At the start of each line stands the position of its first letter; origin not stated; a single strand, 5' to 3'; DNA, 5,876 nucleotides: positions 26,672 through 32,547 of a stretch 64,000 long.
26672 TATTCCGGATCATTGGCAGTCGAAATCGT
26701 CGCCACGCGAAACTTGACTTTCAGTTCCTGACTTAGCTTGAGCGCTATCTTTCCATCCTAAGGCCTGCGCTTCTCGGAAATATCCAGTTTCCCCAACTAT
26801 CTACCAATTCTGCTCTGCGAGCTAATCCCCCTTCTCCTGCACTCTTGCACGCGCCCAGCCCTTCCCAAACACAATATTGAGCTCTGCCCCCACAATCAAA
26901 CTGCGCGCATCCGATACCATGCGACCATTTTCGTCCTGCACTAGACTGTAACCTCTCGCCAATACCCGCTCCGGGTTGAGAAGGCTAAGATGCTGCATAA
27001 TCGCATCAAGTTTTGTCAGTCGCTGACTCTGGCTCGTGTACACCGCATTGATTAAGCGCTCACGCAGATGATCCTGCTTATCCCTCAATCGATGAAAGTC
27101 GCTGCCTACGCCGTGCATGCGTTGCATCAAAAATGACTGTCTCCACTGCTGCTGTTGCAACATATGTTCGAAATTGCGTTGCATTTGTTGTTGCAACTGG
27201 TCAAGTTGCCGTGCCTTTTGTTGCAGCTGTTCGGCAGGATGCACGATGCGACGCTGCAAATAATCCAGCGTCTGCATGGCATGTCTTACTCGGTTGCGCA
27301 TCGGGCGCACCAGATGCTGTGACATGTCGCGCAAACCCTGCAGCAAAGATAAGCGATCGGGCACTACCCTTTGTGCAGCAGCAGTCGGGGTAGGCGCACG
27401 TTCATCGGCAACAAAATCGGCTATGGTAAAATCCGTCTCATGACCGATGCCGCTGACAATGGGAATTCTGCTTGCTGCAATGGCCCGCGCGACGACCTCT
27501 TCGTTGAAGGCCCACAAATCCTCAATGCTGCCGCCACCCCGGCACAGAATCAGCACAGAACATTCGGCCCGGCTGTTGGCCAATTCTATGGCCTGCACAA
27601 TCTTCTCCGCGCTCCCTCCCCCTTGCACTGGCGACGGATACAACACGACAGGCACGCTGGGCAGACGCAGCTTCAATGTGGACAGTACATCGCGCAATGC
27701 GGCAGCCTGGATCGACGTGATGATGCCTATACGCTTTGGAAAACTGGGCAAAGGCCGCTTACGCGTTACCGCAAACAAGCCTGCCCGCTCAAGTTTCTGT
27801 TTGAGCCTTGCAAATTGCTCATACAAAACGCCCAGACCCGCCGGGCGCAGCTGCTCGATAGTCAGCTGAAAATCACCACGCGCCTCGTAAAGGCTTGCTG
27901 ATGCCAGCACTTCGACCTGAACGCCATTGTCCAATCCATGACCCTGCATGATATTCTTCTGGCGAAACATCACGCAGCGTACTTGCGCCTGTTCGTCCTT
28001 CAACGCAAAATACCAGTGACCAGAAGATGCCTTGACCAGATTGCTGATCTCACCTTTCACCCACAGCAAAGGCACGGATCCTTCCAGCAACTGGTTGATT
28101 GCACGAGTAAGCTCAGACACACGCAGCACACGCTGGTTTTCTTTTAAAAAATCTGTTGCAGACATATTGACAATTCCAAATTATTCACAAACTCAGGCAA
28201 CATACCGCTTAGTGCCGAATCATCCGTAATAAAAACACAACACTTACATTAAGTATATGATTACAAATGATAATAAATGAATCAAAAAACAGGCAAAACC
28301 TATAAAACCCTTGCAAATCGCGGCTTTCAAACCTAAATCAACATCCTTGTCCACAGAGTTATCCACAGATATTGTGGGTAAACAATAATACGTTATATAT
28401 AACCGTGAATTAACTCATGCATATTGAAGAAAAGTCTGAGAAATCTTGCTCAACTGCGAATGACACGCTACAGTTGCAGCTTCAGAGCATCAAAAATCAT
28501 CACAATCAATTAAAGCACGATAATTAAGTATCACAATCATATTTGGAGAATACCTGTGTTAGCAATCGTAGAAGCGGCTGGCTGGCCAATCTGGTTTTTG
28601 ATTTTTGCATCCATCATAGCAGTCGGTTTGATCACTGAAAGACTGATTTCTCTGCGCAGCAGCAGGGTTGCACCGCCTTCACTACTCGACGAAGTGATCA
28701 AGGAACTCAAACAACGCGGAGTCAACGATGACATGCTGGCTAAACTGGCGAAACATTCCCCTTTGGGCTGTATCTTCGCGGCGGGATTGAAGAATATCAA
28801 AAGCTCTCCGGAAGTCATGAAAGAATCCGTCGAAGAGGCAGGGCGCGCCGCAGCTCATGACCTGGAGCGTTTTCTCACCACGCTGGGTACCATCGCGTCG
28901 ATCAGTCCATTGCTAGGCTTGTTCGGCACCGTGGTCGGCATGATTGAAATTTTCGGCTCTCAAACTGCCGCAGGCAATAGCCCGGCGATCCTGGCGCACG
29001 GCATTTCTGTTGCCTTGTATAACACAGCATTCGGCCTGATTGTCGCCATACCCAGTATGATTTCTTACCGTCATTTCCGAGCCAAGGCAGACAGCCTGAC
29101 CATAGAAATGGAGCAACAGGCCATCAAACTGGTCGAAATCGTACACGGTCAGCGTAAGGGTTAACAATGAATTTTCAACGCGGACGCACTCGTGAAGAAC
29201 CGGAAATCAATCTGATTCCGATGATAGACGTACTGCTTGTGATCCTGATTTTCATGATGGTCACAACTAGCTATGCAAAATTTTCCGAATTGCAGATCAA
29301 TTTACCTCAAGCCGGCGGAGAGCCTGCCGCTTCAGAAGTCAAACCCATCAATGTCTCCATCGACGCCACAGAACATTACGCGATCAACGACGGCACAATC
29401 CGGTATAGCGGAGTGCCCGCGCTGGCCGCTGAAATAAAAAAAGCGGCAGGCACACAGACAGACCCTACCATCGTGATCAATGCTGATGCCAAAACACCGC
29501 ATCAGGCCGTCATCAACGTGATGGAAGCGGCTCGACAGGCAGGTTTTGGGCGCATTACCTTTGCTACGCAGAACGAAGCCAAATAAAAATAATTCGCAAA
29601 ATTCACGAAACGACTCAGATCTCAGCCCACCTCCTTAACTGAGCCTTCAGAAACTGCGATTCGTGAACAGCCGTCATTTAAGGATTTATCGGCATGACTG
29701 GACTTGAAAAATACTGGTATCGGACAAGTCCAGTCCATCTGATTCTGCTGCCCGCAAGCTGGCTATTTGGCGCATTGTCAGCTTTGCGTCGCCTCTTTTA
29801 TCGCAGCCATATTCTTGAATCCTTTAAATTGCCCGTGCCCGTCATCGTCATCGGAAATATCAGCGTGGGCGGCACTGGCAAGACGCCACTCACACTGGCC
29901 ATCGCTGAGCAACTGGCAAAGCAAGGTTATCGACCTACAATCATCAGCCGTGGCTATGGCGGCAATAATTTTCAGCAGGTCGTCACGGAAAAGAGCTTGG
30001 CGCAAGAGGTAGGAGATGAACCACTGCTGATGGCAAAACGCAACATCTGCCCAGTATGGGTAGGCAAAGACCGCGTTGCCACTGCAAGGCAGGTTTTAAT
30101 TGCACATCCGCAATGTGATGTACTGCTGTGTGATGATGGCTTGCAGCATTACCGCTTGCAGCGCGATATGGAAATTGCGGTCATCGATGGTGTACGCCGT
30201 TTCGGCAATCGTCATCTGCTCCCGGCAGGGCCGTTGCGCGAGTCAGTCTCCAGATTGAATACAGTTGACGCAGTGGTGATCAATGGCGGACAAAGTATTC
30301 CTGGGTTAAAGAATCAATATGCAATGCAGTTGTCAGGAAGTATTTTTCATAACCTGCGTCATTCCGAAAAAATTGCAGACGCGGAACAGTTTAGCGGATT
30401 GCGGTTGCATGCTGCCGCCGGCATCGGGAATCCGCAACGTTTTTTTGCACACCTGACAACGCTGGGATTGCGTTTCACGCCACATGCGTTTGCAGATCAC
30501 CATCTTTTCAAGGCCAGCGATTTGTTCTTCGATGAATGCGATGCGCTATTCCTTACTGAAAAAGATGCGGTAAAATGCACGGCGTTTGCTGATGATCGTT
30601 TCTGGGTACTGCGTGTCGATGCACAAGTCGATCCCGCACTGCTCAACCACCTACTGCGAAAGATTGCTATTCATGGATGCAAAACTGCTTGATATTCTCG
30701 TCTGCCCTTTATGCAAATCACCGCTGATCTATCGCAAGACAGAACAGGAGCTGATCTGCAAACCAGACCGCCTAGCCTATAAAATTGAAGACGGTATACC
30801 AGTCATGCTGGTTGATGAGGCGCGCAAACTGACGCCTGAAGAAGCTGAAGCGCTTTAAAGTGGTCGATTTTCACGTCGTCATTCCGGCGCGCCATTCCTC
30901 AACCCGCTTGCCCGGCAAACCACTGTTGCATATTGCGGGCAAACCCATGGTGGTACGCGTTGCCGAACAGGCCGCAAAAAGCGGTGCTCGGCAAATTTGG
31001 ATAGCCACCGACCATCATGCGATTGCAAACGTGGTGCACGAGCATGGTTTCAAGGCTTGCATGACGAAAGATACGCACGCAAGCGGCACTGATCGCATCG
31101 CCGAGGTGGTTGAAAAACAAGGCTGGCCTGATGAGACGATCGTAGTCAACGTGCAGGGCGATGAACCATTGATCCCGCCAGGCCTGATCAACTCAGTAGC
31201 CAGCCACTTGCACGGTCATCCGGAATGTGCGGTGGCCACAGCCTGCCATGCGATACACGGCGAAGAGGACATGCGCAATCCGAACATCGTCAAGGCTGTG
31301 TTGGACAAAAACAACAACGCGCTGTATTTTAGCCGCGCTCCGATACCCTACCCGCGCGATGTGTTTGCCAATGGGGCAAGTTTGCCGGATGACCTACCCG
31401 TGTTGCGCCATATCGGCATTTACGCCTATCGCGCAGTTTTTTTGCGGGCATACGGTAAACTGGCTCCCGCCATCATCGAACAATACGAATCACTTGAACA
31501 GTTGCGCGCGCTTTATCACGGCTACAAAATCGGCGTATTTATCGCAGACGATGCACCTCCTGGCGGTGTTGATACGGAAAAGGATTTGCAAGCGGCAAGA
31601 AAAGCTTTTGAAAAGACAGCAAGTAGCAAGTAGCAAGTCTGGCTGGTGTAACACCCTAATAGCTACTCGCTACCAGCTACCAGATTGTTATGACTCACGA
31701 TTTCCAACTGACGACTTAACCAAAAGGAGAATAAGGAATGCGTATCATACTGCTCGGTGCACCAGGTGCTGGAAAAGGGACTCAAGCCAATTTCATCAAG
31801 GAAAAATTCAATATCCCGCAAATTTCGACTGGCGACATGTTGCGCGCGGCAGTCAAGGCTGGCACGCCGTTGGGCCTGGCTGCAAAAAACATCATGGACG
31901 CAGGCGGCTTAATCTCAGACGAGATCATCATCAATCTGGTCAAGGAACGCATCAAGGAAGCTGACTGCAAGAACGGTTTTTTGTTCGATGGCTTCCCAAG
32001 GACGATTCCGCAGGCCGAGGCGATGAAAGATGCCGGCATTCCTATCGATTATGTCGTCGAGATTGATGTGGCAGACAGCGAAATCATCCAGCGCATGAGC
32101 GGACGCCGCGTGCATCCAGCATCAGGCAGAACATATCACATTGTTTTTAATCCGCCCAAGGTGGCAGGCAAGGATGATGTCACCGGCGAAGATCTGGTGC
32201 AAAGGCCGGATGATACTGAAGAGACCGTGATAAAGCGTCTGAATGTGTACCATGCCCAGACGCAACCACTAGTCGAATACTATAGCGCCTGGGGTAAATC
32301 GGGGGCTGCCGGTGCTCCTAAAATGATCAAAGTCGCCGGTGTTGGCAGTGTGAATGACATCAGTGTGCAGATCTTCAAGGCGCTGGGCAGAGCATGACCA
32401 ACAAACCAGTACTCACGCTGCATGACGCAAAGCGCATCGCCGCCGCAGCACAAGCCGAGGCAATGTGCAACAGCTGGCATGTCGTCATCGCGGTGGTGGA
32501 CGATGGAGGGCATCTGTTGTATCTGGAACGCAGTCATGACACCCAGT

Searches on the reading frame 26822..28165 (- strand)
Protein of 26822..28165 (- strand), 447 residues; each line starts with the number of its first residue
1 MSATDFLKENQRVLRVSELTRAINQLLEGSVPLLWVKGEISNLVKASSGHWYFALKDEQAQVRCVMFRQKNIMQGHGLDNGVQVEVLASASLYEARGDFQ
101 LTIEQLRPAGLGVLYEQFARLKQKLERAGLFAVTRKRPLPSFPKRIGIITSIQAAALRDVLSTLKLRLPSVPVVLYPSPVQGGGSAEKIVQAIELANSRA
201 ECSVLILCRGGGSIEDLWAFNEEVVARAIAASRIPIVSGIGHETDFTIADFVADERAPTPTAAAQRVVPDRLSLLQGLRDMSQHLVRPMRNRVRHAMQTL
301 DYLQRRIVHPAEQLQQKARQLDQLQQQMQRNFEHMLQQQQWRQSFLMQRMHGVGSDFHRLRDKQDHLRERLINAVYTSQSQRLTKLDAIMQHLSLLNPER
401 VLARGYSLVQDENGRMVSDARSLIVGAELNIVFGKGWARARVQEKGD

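Call 24: search_protein_families(library=ncbifam, proteins=[window:26822-28165:-], max_evalue=0.00001)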
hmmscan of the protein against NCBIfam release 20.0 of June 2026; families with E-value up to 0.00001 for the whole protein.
window:26822-28165:- (447 aa): 1 family
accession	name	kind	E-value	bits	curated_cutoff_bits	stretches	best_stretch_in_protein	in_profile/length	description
TIGR00237.1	xseA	equivalog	1.5e-140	468.8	180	1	16-443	2-389/389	exodeoxyribonuclease VII large subunit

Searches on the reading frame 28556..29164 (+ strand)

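Call 24: search_protein_families(library=ncbifam, proteins=[window:28556-29164:+], max_evalue=0.00001)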
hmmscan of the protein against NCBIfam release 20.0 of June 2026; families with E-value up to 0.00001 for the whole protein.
window:28556-29164:+ (202 aa): 5 families
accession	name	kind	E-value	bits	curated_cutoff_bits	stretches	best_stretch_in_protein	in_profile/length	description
TIGR02796.1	tolQ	equivalog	2.8e-27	95.9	221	1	13-197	18-215/216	protein TolQ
TIGR02797.1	exbB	equivalog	8.9e-17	61.6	206.2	1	34-178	48-191/211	tonB-system energizer ExbB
TIGR02805.1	exbB2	equivalog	3.3e-15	56.5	135.35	1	99-179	47-128/138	TonB-system energizer ExbB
NF008066.0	PRK10801.1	equivalog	4.8e-15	55.7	403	1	101-199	121-220/230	Tol-Pal system protein TolQ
NF007722.0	PRK10414.1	equivalog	5.4e-13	49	402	1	102-185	125-209/244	tol-pal system-associated acyl-CoA thioesterase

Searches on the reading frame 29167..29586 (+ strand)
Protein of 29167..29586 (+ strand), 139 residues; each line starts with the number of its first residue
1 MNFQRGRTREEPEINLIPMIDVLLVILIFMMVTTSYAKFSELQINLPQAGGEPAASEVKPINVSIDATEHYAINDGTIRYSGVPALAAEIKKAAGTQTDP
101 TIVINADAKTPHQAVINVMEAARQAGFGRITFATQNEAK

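Call 24: search_protein_families(library=ncbifam, proteins=[window:29167-29586:+], max_evalue=0.00001)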
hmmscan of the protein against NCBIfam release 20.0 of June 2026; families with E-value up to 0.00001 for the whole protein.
window:29167-29586:+ (139 aa): 5 families
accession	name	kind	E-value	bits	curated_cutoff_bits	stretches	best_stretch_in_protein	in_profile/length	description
TIGR02801.1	tolR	equivalog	4.7e-25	88.7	127.3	1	12-135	3-129/129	protein TolR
NF008429.0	PRK11267.1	equivalog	3.4e-18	66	216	1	8-137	12-137/141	TonB system transport protein ExbD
TIGR02803.1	ExbD_1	equivalog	1.7e-16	60.5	152.95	1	13-132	3-118/122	TonB system transport protein ExbD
NF008248.0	PRK11024.1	equivalog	3.4e-11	43.4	162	1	3-135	3-140/142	colicin uptake protein TolR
TIGR02804.1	ExbD_2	equivalog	2.8e-10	40.6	123.45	1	13-123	3-108/121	TonB system transport protein ExbD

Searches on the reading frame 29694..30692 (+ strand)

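Call 24: search_protein_families(library=ncbifam, proteins=[window:29694-30692:+], max_evalue=0.00001)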
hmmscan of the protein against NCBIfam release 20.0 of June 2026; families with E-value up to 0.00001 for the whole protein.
window:29694-30692:+ (332 aa): 2 families
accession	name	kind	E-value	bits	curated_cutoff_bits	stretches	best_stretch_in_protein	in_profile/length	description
TIGR00682.1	lpxK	equivalog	2.7e-81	273.1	91.95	1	22-316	2-311/324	tetraacyldisaccharide 4'-kinase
NF001892.0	PRK00652.1-5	equivalog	1.6e-28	99.7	327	1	5-324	10-302/308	tetraacyldisaccharide 4'-kinase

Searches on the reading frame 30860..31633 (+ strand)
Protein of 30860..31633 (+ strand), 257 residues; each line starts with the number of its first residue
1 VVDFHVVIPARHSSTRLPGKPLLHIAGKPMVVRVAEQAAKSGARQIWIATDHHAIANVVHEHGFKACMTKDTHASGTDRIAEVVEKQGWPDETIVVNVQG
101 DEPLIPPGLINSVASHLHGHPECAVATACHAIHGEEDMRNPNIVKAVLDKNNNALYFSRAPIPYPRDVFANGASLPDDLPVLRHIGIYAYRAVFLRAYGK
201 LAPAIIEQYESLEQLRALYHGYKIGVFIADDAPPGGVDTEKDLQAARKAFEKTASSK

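Call 24: search_protein_families(library=ncbifam, proteins=[window:30860-31633:+], max_evalue=0.00001)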
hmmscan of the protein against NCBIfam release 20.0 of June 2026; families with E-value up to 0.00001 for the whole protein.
window:30860-31633:+ (257 aa): 6 families
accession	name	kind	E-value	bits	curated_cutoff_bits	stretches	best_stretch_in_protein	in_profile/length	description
TIGR00466.1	kdsB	equivalog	1e-86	290.2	155.2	1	3-244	2-241/241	3-deoxy-manno-octulosonate cytidylyltransferase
NF003952.0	PRK05450.1-5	subfamily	1.2e-85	286.6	193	1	4-253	3-248/250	3-deoxy-manno-octulosonate cytidylyltransferase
NF009905.0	PRK13368.1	subfamily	1.7e-85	286.3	255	1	4-252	3-240/243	3-deoxy-manno-octulosonate cytidylyltransferase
NF003950.0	PRK05450.1-3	subfamily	1.2e-70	237.7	234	1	5-248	4-240/248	3-deoxy-manno-octulosonate cytidylyltransferase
NF003948.0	PRK05450.1-1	equivalog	1.8e-69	233.7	281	1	5-253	7-246/248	3-deoxy-manno-octulosonate cytidylyltransferase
TIGR03584.1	PseF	equivalog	5.5e-09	36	205.7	1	7-75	3-72/222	pseudaminic acid cytidylyltransferase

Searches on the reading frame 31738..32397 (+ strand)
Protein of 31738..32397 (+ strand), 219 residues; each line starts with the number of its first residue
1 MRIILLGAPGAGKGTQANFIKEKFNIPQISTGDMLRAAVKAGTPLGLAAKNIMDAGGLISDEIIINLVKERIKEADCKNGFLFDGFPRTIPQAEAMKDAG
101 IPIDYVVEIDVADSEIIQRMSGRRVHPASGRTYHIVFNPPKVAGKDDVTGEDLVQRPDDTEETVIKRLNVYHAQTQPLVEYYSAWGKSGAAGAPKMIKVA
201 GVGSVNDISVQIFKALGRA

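Call 24: search_protein_families(library=ncbifam, proteins=[window:31738-32397:+], max_evalue=0.00001)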
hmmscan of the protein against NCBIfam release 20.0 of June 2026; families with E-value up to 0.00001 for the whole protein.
window:31738-32397:+ (219 aa): 21 families
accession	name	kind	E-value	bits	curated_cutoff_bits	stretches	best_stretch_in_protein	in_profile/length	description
NF001379.0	PRK00279.1-1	equivalog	2.3e-112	373.6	268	1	1-216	1-215/216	adenylate kinase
NF001380.0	PRK00279.1-2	equivalog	1.3e-80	269.8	251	1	1-217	1-213/216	adenylate kinase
TIGR01351.1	adk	subfamily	1.4e-73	247.1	168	1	2-189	1-192/212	adenylate kinase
NF001381.0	PRK00279.1-3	equivalog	2.8e-65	219.6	187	1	1-217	1-186/188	adenylate kinase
NF010381.0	PRK13808.1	equivalog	1.2e-57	195.9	426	2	1-123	1-127/335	adenylate kinase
NF011101.0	PRK14528.1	equivalog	4.8e-56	189.4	195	1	2-125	3-130/187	adenylate kinase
NF001382.0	PRK00279.1-4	equivalog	4.2e-54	183.4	334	1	1-186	1-186/212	adenylate kinase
NF011105.0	PRK14532.1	equivalog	2.1e-49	167.6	162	2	1-124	1-128/189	adenylate kinase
NF002700.0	PRK02496.1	equivalog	2.7e-49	167.3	262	2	2-123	3-128/184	adenylate kinase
NF011103.0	PRK14530.1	equivalog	4.1e-49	167.1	294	1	2-185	5-188/215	adenylate kinase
NF011100.0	PRK14527.1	equivalog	3.7e-47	160.4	154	1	3-216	9-190/191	adenylate kinase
NF001387.0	PRK00279.2-5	equivalog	3.1e-46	157.8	373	1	1-209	1-203/224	adenylate kinase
NF001386.0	PRK00279.2-4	equivalog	1.5e-44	152.3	256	1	3-186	5-193/220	adenylate kinase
NF001385.0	PRK00279.2-3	equivalog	3.3e-43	147.7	315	1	3-187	7-190/213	adenylate kinase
NF011099.0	PRK14526.1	equivalog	3.2e-42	144.6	223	1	1-188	1-187/211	adenylate kinase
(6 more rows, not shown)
